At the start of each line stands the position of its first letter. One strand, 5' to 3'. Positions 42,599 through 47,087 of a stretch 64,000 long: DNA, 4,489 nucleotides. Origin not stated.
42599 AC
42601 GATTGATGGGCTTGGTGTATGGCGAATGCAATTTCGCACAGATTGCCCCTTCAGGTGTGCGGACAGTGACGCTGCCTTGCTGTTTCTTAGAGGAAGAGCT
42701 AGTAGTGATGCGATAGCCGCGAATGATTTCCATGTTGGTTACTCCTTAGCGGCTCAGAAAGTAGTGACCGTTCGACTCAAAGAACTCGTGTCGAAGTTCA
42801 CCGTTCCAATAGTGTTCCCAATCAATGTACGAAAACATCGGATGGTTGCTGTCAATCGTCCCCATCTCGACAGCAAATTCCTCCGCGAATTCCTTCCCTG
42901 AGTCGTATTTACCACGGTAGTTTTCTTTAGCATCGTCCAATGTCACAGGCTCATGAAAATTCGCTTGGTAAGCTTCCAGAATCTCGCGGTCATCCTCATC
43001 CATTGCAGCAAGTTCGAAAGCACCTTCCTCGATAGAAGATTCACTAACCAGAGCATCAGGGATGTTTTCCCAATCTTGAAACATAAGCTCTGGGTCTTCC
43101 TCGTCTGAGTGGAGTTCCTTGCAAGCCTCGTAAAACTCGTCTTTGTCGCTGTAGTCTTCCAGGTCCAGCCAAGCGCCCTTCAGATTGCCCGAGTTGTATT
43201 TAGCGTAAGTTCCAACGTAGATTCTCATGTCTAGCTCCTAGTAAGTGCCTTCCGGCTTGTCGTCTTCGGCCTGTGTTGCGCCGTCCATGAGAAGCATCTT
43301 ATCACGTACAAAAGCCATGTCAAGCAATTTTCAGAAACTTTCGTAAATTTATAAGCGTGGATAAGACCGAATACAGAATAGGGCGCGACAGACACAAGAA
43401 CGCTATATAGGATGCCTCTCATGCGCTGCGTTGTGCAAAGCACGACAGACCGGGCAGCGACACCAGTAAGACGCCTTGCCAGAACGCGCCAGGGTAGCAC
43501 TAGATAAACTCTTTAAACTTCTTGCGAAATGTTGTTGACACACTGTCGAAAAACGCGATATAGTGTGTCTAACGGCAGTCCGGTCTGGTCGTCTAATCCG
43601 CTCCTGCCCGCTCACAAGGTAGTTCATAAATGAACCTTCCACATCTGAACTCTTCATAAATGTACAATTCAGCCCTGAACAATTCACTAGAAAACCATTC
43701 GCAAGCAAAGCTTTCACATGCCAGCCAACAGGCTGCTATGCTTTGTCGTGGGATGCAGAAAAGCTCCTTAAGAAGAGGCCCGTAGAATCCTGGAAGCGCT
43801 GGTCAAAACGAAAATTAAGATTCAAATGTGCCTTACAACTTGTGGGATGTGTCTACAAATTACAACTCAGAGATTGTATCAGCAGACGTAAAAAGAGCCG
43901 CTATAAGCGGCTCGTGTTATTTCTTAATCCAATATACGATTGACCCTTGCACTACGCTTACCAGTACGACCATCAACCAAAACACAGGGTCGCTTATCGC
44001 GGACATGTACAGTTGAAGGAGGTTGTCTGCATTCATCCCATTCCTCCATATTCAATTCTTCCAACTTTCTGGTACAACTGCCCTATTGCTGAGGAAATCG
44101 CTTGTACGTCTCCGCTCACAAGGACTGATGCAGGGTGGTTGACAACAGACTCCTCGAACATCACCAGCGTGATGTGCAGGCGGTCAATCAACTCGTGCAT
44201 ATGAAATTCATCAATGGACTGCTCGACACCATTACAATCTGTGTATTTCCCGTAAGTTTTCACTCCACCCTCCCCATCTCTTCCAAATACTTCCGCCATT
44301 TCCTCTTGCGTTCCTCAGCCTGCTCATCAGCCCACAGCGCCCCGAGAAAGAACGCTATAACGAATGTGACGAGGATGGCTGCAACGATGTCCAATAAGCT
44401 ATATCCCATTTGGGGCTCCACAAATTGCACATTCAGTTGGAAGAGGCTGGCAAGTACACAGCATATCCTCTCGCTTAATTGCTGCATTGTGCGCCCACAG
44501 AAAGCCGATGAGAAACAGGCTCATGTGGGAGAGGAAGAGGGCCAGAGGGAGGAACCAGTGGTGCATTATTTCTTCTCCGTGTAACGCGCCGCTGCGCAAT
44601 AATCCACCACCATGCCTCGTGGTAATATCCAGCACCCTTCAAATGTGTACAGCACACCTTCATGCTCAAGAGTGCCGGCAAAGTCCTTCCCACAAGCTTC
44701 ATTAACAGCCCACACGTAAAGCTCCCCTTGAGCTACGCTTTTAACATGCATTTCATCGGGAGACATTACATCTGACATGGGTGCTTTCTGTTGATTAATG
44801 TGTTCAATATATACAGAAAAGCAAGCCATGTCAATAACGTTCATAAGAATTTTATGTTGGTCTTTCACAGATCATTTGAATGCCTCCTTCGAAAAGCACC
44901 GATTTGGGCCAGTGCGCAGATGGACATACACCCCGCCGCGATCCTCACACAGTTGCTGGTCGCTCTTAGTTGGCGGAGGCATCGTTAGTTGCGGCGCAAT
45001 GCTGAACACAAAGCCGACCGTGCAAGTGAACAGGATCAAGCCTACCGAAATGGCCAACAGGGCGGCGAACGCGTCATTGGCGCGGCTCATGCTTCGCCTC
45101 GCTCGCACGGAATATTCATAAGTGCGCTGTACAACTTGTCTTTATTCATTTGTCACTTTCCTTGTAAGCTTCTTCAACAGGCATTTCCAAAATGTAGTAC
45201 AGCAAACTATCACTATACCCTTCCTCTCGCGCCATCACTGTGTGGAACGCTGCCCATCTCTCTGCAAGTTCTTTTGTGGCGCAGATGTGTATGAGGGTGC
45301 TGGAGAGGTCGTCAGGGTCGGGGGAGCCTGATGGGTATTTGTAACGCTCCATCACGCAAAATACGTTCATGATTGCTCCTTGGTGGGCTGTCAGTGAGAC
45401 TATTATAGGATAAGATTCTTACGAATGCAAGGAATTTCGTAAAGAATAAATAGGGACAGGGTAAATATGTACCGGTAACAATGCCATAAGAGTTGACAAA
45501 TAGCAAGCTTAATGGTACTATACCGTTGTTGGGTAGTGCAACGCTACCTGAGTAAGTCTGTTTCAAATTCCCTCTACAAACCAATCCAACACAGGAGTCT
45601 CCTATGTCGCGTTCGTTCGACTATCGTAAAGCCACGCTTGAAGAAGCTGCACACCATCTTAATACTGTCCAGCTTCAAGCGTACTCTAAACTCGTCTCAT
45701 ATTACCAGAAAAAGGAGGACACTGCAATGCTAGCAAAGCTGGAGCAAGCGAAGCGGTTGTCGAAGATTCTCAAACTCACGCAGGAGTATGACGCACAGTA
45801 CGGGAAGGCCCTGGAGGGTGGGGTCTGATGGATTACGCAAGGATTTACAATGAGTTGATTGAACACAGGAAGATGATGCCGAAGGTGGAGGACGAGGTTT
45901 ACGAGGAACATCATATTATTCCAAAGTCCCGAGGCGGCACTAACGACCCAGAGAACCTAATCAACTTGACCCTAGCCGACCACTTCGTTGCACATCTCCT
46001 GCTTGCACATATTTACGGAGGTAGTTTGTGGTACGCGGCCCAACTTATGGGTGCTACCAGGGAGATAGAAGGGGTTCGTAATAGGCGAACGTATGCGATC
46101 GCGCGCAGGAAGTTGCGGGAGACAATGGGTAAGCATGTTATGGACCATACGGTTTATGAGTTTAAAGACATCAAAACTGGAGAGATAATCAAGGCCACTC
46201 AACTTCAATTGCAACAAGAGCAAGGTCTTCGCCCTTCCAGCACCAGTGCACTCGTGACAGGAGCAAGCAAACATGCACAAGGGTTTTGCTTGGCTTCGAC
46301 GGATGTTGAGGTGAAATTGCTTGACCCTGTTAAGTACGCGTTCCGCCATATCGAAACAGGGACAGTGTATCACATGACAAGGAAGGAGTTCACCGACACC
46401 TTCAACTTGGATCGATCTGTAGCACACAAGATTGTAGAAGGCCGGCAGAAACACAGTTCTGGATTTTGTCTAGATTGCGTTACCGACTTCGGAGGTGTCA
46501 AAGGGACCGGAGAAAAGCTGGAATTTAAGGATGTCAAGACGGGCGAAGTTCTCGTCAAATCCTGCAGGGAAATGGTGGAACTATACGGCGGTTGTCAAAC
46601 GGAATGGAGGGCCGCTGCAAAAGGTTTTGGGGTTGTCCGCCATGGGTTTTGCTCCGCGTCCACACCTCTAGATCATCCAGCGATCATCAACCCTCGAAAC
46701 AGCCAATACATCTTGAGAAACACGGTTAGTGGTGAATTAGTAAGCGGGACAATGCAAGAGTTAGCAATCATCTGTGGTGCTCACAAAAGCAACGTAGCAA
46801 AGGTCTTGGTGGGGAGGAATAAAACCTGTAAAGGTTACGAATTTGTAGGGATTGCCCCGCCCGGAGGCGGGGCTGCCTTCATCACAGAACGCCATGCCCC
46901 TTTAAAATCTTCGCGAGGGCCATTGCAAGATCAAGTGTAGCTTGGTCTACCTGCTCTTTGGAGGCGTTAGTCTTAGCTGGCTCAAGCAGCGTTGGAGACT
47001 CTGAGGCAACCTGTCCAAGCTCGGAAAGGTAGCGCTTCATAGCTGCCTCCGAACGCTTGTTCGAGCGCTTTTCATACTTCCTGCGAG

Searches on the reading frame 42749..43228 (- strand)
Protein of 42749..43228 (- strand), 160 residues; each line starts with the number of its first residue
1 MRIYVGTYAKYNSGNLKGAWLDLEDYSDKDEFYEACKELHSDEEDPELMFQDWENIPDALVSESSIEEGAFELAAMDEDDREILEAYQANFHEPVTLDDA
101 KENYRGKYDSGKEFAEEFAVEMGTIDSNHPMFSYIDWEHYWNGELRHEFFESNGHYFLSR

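Call 54: search_protein_families(library=phrogs, proteins=[window:42749-43228:-], max_evalue=0.00001)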
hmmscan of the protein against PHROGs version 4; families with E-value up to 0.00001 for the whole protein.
window:42749-43228:- (160 aa): 2 families
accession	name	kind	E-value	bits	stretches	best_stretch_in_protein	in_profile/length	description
phrog_2059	-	moron, auxiliary metabolic gene and host takeover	4.6e-20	73.6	1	1-140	3-156/181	anti-restriction protein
phrog_36653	-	moron, auxiliary metabolic gene and host takeover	1.1e-07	32.8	1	80-151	67-136/152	anti-restriction protein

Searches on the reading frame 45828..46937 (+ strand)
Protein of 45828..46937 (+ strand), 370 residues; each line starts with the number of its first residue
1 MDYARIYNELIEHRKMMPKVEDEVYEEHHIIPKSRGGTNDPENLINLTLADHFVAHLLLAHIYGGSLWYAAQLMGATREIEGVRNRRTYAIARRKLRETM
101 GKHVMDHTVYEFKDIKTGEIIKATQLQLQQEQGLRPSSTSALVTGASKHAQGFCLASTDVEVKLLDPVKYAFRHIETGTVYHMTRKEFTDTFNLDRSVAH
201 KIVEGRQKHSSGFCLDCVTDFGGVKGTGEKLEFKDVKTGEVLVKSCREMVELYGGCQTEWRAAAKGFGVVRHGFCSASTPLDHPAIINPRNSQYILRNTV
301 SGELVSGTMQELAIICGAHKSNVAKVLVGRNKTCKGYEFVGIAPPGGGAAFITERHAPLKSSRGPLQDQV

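Call 54: search_protein_families(library=phrogs, proteins=[window:45828-46937:+], max_evalue=0.00001)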
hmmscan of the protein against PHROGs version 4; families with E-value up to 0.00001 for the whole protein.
window:45828-46937:+ (370 aa): 3 families
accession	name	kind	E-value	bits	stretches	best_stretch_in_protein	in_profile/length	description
phrog_655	-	DNA, RNA and nucleotide metabolism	1.8e-34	121.2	1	1-103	27-128/343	homing endonuclease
phrog_10088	-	DNA, RNA and nucleotide metabolism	9.7e-07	29.3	1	1-61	1-61/331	homing endonuclease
phrog_34622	-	unknown function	2.1e-06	28.7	0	304-339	14-49/189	-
